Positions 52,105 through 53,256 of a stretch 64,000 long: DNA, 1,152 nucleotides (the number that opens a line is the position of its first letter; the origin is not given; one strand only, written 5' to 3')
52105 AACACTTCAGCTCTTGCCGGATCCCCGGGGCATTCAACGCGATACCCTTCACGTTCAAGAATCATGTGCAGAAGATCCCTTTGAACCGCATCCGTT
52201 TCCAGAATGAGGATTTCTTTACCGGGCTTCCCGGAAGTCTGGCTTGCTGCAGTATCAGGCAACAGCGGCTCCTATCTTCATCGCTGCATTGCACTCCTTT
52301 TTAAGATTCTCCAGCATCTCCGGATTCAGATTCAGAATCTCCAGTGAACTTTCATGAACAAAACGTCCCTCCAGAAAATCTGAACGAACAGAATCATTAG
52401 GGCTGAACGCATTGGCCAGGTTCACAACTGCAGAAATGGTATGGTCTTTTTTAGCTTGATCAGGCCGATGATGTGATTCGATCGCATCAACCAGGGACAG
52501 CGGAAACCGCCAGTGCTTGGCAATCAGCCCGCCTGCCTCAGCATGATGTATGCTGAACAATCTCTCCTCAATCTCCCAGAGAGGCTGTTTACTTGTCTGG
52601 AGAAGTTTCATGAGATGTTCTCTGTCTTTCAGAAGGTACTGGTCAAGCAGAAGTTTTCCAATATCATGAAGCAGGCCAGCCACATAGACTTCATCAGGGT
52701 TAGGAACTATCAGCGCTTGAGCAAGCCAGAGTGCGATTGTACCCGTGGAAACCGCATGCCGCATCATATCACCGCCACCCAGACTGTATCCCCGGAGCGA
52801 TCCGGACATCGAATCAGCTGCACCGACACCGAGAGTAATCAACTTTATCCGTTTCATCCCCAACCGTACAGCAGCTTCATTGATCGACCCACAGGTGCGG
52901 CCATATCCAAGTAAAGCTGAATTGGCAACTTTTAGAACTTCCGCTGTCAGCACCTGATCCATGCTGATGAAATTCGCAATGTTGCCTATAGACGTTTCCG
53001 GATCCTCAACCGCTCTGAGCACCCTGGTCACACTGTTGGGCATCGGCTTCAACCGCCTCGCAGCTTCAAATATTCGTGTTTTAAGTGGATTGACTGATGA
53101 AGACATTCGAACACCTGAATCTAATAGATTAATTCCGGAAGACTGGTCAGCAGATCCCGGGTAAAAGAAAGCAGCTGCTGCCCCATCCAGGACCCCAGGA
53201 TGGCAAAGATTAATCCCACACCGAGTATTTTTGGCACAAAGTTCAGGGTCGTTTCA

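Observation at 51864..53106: HDOD protein plus Asp-to-Glu pseudo-receiver inserted inside the export-gate operon between fliQ and fliR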

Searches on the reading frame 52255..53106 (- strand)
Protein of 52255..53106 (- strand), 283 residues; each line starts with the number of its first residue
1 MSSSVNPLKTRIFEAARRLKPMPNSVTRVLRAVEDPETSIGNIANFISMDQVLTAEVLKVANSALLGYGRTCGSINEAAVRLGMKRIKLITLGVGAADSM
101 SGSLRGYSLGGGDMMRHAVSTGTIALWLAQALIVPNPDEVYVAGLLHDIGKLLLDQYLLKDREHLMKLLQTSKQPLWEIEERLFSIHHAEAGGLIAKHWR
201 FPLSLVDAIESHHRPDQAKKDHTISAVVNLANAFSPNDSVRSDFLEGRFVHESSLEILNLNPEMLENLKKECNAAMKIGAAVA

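Call 3: search_protein_families(library=pfam, proteins=[window:52255-53106:-], max_evalue=0.01)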
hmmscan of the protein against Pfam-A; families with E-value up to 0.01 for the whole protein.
window:52255-53106:- (283 aa): 3 families
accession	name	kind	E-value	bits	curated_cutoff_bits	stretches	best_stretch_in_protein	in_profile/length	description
PF08668.18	HDOD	-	3.6e-51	173.9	22.9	1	20-215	2-196/196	HDOD domain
PF01966.28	HD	-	2.9e-10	40.9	22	1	116-231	3-110/116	HD domain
PF18019.7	Cas3_HD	-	0.005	17.3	23.1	1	143-224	60-141/207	Cas3, HD domain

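Call 6: search_solved_structures(query=window:52255-53106:-, max_evalue=0.001, show_alignments=2)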
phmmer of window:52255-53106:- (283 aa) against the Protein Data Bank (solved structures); distinct sequences matched with E-value up to 0.001: 8.
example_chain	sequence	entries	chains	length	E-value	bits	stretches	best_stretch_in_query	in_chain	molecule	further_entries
3hc1_A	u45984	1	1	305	1.2e-26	97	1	15-232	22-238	uncharacterized HDOD domain protein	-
3m1t_A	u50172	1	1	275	7.9e-20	74.7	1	16-234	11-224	Putative phosphohydrolase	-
1vqr_A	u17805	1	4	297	4e-11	46.1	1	12-239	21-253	hypothetical protein Cj0248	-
3i7a_A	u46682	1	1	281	6.1e-10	42.2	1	14-152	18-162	Putative metal-dependent phosphohydrolase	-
3p3q_A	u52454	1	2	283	1.3e-09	41.2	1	27-214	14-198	MmoQ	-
3ljx_A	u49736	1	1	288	2.1e-09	40.5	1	27-214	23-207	MmoQ Response regulator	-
9qzk_A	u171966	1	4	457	1.2e-08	37.9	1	14-265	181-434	HDOD domain-containing protein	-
3mem_A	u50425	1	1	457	9.9e-07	31.7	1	14-215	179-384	Putative signal transduction protein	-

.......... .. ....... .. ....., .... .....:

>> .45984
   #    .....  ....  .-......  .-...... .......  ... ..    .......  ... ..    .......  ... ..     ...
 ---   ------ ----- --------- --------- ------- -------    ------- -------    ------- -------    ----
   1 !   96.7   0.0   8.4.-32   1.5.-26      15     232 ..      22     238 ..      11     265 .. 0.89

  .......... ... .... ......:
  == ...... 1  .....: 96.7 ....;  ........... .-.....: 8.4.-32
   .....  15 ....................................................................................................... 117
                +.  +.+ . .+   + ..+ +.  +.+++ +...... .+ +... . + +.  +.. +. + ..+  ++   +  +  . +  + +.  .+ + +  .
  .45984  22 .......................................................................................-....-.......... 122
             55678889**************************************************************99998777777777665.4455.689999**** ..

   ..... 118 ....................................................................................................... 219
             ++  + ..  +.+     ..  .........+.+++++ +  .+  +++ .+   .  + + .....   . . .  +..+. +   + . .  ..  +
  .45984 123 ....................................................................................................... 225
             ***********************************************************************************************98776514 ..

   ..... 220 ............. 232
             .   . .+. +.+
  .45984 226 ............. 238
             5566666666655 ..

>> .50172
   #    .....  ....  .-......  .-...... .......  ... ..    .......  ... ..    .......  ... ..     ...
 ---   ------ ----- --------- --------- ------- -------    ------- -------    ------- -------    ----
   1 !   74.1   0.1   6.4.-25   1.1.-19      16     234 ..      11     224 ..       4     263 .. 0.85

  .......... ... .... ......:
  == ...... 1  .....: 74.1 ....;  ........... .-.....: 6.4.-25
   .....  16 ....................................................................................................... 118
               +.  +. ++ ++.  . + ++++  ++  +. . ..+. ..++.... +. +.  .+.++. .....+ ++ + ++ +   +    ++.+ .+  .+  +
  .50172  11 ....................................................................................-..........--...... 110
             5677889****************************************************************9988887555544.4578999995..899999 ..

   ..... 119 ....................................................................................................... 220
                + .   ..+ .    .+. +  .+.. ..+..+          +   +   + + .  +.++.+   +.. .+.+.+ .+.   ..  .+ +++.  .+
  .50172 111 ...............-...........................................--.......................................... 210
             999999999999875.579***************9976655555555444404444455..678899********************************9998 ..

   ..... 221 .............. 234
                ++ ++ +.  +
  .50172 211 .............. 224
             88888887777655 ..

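Call 8: find_encoding_contigs(protein=window:52255-53106:-, flank=8000, max_places=6)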
Protein window:52255-53106:- (283 aa): no gene with exactly this product is on record in the collection.

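Call 23: find_homologous_proteins(query=window:52255-53106:-, max_evalue=1e-10)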
Query window:52255-53106:- (283 aa): 328 proteins with E <= 1e-10 among 1687 candidates; the best 120 are listed.
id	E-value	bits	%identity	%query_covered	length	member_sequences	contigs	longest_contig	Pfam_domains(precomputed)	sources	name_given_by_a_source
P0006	2.7e-181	619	100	100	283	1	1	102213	PF08668.19,PF01966.29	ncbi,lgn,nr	ncbi:MAG: HDOD domain-containing protein [Anaerolineales bacterium]|nr:HDOD domain-containing protei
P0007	3.3e-142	491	78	100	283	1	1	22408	PF08668.19,PF01966.29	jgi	-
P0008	3.0e-133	461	78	93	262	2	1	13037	PF08668.19,PF01966.29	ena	-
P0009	2.1e-119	416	66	98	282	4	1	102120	PF08668.19,PF01966.29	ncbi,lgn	-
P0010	3.6e-116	405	67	98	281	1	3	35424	PF08668.19,PF01966.29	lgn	-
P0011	1.5e-97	344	56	98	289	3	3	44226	PF08668.19,PF01966.29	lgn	-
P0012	2.2e-80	288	48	94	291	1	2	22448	PF08668.19,PF01966.29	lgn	-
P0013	1.0e-78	282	48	96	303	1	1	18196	PF08668.19,PF01966.29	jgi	jgi:putative nucleotidyltransferase with HDIG domain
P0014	2.9e-76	274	47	95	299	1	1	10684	PF08668.19,PF01966.29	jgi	jgi:putative nucleotidyltransferase with HDIG domain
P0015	2.8e-75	271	48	92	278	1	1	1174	PF08668.19,PF01966.29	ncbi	-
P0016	4.5e-75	271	47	95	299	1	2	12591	PF08668.19,PF01966.29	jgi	jgi:putative nucleotidyltransferase with HDIG domain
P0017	5.0e-75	270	46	95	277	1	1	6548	PF08668.19,PF01966.29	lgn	-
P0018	3.8e-74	268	45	94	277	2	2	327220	PF08668.19,PF01966.29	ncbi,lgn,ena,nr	ncbi:MAG: hypothetical protein CVU39_09625 [Chloroflexi bacterium HGW-Chloroflexi-10]|nr:MAG: hypoth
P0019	4.3e-73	264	47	91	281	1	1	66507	PF08668.19,PF01966.29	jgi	-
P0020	6.8e-73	263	45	96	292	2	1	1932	PF08668.19,PF01966.29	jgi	jgi:putative nucleotidyltransferase with HDIG domain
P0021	9.6e-73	263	45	94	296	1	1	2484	PF08668.19,PF01966.29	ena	-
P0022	1.2e-72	263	45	92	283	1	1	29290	PF08668.19,PF01966.29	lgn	-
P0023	1.5e-72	262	44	94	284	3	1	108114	PF08668.19,PF01966.29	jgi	jgi:putative nucleotidyltransferase with HDIG domain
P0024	2.1e-72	262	47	92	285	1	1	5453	PF08668.19,PF01966.29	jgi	jgi:putative nucleotidyltransferase with HDIG domain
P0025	4.8e-72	261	45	96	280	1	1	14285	PF08668.19,PF01966.29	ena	-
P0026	8.4e-72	260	46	92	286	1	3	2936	PF08668.19,PF01966.29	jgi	jgi:putative nucleotidyltransferase with HDIG domain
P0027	1.4e-71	259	43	98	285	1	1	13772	PF08668.19,PF01966.29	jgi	jgi:putative nucleotidyltransferase with HDIG domain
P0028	1.6e-71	259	43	98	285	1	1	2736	PF08668.19,PF01966.29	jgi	jgi:putative nucleotidyltransferase with HDIG domain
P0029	1.7e-71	259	46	95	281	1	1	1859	PF08668.19,PF01966.29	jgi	-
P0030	1.7e-71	259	45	92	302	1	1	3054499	PF08668.19,PF01966.29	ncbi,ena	-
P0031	1.9e-71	259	44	94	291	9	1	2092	PF08668.19,PF01966.29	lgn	-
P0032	5.6e-71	257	43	93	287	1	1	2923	PF08668.19,PF01966.29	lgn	-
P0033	8.1e-71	257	45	95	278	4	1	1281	PF08668.19,PF01966.29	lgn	-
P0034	8.1e-71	257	44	95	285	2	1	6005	PF08668.19,PF01966.29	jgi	jgi:putative nucleotidyltransferase with HDIG domain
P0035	8.1e-71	257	45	92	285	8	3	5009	PF08668.19,PF01966.29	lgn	-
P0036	1.4e-70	256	43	94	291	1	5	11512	PF08668.19,PF01966.29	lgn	-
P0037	1.8e-70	255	45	95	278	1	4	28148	PF08668.19,PF01966.29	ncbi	-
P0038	1.9e-70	255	44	93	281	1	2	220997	PF08668.19,PF01966.29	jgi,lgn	-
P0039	3.1e-70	255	44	96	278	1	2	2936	PF08668.19,PF01966.29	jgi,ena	-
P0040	3.4e-70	255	44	95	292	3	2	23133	PF08668.19,PF01966.29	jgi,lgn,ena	-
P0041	5.3e-70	254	44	96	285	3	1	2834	PF08668.19,PF01966.29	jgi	jgi:putative nucleotidyltransferase with HDIG domain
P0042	8.6e-70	253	46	91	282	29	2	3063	PF08668.19,PF01966.29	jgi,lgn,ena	-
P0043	1.0e-69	253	46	93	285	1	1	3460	PF08668.19,PF01966.29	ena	-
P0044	1.3e-69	253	45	95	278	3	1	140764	PF08668.19,PF01966.29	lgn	-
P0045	1.4e-69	253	45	94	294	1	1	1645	PF08668.19,PF01966.29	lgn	-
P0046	1.5e-69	252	45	91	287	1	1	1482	PF08668.19,PF01966.29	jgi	jgi:putative nucleotidyltransferase with HDIG domain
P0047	2.4e-69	252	46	91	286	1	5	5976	PF08668.19,PF01966.29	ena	-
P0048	2.6e-69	252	42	93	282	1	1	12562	PF08668.19,PF01966.29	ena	-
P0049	3.8e-69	251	44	93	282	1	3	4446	PF08668.19,PF01966.29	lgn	-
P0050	4.0e-69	251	46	91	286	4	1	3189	PF08668.19,PF01966.29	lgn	-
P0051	4.5e-69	251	43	98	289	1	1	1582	PF08668.19,PF01966.29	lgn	-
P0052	6.0e-69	250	45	95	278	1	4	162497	PF08668.19,PF01966.29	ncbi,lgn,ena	-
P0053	6.1e-69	250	45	95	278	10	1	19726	PF08668.19,PF01966.29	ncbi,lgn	ncbi:MAG: HDOD domain-containing protein [Bellilinea sp.]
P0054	1.4e-68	249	45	95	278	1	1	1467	PF08668.19,PF01966.29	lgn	-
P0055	1.4e-68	249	43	93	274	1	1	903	PF08668.19,PF01966.29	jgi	jgi:putative nucleotidyltransferase with HDIG domain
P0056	1.8e-68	249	44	96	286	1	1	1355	PF08668.19,PF01966.29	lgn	-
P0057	1.9e-68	249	45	92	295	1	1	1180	PF08668.19,PF01966.29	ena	-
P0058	1.9e-68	249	44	95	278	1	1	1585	PF08668.19,PF01966.29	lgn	-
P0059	2.4e-68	249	47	90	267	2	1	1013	PF08668.19,PF01966.29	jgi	jgi:putative nucleotidyltransferase with HDIG domain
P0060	2.4e-68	249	43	94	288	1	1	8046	PF08668.19,PF01966.29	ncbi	-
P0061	2.8e-68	248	44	93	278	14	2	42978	PF08668.19,PF01966.29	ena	-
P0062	3.3e-68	248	43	93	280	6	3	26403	PF08668.19,PF01966.29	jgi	jgi:putative nucleotidyltransferase with HDIG domain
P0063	3.6e-68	248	43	96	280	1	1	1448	PF08668.19,PF01966.29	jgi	jgi:putative nucleotidyltransferase with HDIG domain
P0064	3.9e-68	248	43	92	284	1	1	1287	PF08668.19,PF01966.29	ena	-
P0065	4.0e-68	248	46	93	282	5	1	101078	PF08668.19,PF01966.29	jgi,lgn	jgi:putative nucleotidyltransferase with HDIG domain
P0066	6.1e-68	247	44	94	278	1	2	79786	PF08668.19,PF01966.29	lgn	-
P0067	9.5e-68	247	44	91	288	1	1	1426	PF08668.19,PF01966.29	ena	-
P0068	1.0e-67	246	44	95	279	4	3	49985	PF08668.19,PF01966.29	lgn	-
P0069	2.1e-67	245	42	94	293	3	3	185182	PF08668.19,PF01966.29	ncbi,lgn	-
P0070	2.9e-67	245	44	95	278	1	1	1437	PF08668.19,PF01966.29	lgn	-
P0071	3.1e-67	245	44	94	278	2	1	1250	PF08668.19,PF01966.29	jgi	jgi:putative nucleotidyltransferase with HDIG domain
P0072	4.9e-67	244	44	91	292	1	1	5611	PF08668.19,PF01966.29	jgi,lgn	jgi:putative nucleotidyltransferase with HDIG domain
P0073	5.1e-67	244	44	95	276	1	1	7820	PF08668.19,PF01966.29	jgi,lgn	-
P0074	6.5e-67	244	45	92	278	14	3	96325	PF08668.19,PF01966.29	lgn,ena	-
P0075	1.3e-66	243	43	93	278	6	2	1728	PF08668.19,PF01966.29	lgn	-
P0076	1.3e-66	243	44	95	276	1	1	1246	PF08668.19,PF01966.29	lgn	-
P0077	1.6e-66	243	44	91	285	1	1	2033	PF08668.19,PF01966.29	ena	-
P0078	1.8e-66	242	43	98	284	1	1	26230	PF08668.19,PF01966.29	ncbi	-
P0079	2.3e-66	242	44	95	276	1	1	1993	PF08668.19,PF01966.29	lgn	-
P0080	3.1e-66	242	43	92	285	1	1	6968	PF08668.19,PF01966.29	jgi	jgi:putative nucleotidyltransferase with HDIG domain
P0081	3.1e-66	242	42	98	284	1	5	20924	PF08668.19,PF01966.29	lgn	-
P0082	9.5e-66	240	45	91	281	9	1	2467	PF08668.19,PF01966.29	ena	-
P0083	9.8e-66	240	43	92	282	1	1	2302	PF08668.19,PF01966.29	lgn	-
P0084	1.2e-65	240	42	91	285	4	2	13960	PF08668.19,PF01966.29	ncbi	-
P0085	1.5e-65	239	44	92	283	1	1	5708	PF08668.19,PF01966.29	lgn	-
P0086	1.5e-65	239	45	91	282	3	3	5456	PF08668.19,PF01966.29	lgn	-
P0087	1.8e-65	239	42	95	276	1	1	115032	PF08668.19,PF01966.29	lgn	-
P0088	2.1e-65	239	44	92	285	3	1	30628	PF08668.19,PF01966.29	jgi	-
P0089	3.8e-65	238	42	92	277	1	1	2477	PF08668.19,PF01966.29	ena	-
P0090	4.1e-65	238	41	93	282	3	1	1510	PF08668.19,PF01966.29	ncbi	-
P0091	5.1e-65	238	44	92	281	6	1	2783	PF08668.19,PF01966.29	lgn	-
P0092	8.3e-65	237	43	92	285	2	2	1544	PF08668.19,PF01966.29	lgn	-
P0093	8.9e-65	237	43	92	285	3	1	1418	PF08668.19,PF01966.29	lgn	-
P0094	9.1e-65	237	43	92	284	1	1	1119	PF08668.19,PF01966.29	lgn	-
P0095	1.0e-64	237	43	88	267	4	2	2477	PF08668.19,PF01966.29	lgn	-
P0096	1.0e-64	237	42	94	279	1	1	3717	PF08668.19,PF01966.29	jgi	jgi:putative nucleotidyltransferase with HDIG domain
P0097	1.4e-64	236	43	90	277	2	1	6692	PF08668.19,PF01966.29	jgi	jgi:putative nucleotidyltransferase with HDIG domain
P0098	1.6e-64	236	43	91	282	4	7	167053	PF08668.19,PF01966.29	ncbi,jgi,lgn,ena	-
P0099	1.6e-64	236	43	92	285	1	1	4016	PF08668.19,PF01966.29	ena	-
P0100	1.6e-64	236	43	92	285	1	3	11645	PF08668.19,PF01966.29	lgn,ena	-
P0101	1.8e-64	236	43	92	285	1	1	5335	PF08668.19,PF01966.29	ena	-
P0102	2.0e-64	236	43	92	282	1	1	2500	PF08668.19,PF01966.29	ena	-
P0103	2.0e-64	236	43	93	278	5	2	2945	PF08668.19,PF01966.29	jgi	-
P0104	2.1e-64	236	43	92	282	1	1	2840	PF08668.19,PF01966.29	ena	-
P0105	5.0e-64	234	42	92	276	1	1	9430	PF08668.19,PF01966.29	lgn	-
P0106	5.5e-64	234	43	94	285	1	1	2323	PF08668.19,PF01966.29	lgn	-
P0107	6.0e-64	234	43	92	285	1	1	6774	PF08668.19,PF01966.29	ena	-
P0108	8.1e-64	234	43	91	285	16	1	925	PF08668.19,PF01966.29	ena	-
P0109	1.1e-63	233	43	94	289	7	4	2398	PF08668.19,PF01966.29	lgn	-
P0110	2.4e-63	232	40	94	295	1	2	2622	PF08668.19,PF01966.29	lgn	-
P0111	4.3e-63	231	46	81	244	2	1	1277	PF08668.19,PF01966.29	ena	-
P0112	7.3e-63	231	45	82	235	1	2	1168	PF08668.19,PF01966.29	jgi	-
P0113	1.1e-62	230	43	93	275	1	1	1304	PF08668.19,PF01966.29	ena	-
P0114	1.7e-62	229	40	89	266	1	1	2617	PF08668.19,PF01966.29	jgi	jgi:putative nucleotidyltransferase with HDIG domain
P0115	3.2e-62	228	47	81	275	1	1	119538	PF08668.19,PF01966.29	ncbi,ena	-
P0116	5.3e-62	228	43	92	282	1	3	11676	PF08668.19,PF01966.29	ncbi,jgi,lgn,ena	jgi:putative nucleotidyltransferase with HDIG domain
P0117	8.2e-62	227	41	96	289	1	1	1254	PF08668.19,PF01966.29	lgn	-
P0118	9.0e-62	227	42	92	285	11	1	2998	PF08668.19,PF01966.29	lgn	-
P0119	4.3e-61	225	40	94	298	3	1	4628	PF08668.19,PF01966.29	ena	-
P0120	4.5e-61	225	43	91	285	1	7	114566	PF08668.19,PF01966.29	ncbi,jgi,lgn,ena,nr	ncbi:MAG TPA: HDOD domain-containing protein [Anaerolineaceae bacterium]|nr:HDOD domain-containing p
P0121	1.6e-60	223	42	89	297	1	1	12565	PF08668.19,PF01966.29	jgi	jgi:putative nucleotidyltransferase with HDIG domain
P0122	8.3e-60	221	42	89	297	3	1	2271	PF08668.19,PF01966.29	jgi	-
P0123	1.3e-59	220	41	94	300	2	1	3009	PF08668.19,PF01966.29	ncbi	-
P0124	2.1e-59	219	41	91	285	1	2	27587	PF08668.19,PF01966.29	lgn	-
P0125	2.8e-59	219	47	77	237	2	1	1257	PF08668.19,PF01966.29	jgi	jgi:putative nucleotidyltransferase with HDIG domain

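Call 25: find_encoding_contigs(protein=P0011, flank=5000, max_places=2)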
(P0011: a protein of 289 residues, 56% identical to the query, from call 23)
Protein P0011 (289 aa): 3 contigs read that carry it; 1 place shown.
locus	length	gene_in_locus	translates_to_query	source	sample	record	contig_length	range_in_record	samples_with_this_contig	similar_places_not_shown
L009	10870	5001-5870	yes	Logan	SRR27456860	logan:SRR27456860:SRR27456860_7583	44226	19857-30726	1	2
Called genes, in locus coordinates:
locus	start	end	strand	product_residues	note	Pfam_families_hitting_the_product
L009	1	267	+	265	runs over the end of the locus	PF20560:MotA_N (weak), PF01618:MotA_ExbB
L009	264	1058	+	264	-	PF13677:MotB_plug, PF00691:OmpA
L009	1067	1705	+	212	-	PF03748:FliL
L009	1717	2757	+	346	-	PF02154:FliM, PF01052:FliMN_C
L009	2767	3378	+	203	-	PF28396:SepQ_C (weak), PF01052:FliMN_C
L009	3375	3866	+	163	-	PF04347:FliO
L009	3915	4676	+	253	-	PF00813:FliP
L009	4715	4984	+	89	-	PF01313:Bac_export_3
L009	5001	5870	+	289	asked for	PF08668:HDOD, PF01966:HD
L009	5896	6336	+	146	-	PF00072:Response_reg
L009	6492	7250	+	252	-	PF01311:Bac_export_1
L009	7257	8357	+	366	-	PF01312:Bac_export_2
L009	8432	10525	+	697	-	PF00771:FHIPEP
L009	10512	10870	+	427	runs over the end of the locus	PF00448:SRP54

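Call 26: find_encoding_contigs(protein=P0018, flank=5000, max_places=2)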
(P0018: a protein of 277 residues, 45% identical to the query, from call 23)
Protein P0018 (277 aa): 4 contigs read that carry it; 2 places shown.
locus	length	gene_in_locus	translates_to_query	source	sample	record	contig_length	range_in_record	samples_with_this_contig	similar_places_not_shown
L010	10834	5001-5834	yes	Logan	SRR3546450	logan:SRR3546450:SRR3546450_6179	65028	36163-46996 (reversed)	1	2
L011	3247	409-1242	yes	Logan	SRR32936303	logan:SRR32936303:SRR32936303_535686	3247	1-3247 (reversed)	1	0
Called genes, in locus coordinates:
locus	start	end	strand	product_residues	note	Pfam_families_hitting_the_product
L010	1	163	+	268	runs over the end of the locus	PF20560:MotA_N (weak), PF01618:MotA_ExbB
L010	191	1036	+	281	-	PF13677:MotB_plug, PF00691:OmpA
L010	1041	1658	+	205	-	PF03748:FliL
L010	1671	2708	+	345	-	PF02154:FliM, PF01052:FliMN_C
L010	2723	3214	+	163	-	PF28396:SepQ_C (faint), PF01052:FliMN_C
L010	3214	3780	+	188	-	PF04347:FliO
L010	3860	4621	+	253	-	PF00813:FliP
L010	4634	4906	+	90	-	PF01313:Bac_export_3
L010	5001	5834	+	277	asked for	PF08668:HDOD, PF01966:HD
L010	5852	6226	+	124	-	PF00072:Response_reg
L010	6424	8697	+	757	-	PF03415:Peptidase_C11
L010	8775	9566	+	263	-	-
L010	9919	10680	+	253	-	PF01311:Bac_export_1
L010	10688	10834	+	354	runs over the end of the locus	PF01312:Bac_export_2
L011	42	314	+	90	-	PF01313:Bac_export_3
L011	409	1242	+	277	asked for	PF08668:HDOD, PF01966:HD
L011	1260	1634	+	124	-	PF00072:Response_reg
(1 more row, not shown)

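Call 29: find_encoding_contigs(protein=P0030, flank=6000, max_places=2)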
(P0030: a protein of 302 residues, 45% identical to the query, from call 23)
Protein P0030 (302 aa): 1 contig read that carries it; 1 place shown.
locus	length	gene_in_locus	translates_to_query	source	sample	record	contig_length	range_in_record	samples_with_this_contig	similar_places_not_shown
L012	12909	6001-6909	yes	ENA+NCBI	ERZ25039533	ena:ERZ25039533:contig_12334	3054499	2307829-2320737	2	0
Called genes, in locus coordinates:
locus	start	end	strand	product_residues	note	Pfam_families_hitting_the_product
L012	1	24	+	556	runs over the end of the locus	PF01590:GAF, PF13185:GAF_2, PF13492:GAF_3 (weak), PF08448:PAS_4, PF00512:HisKA, PF02518:HATPase_c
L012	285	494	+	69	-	PF06289:FlbD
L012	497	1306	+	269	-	PF20560:MotA_N (weak), PF01618:MotA_ExbB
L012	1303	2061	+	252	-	PF13677:MotB_plug, PF00691:OmpA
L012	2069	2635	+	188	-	PF03748:FliL (weak)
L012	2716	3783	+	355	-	PF02154:FliM, PF01052:FliMN_C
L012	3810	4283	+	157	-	PF28396:SepQ_C (weak), PF01052:FliMN_C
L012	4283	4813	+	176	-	PF04347:FliO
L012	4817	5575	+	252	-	PF00813:FliP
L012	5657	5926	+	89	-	PF01313:Bac_export_3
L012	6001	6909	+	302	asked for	PF08668:HDOD, PF01966:HD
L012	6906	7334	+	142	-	PF00072:Response_reg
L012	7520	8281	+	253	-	PF01311:Bac_export_1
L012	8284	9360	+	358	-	PF01312:Bac_export_2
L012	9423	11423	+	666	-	PF00771:FHIPEP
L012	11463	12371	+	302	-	PF13191:AAA_16 (weak), PF00448:SRP54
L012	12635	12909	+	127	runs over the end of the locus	-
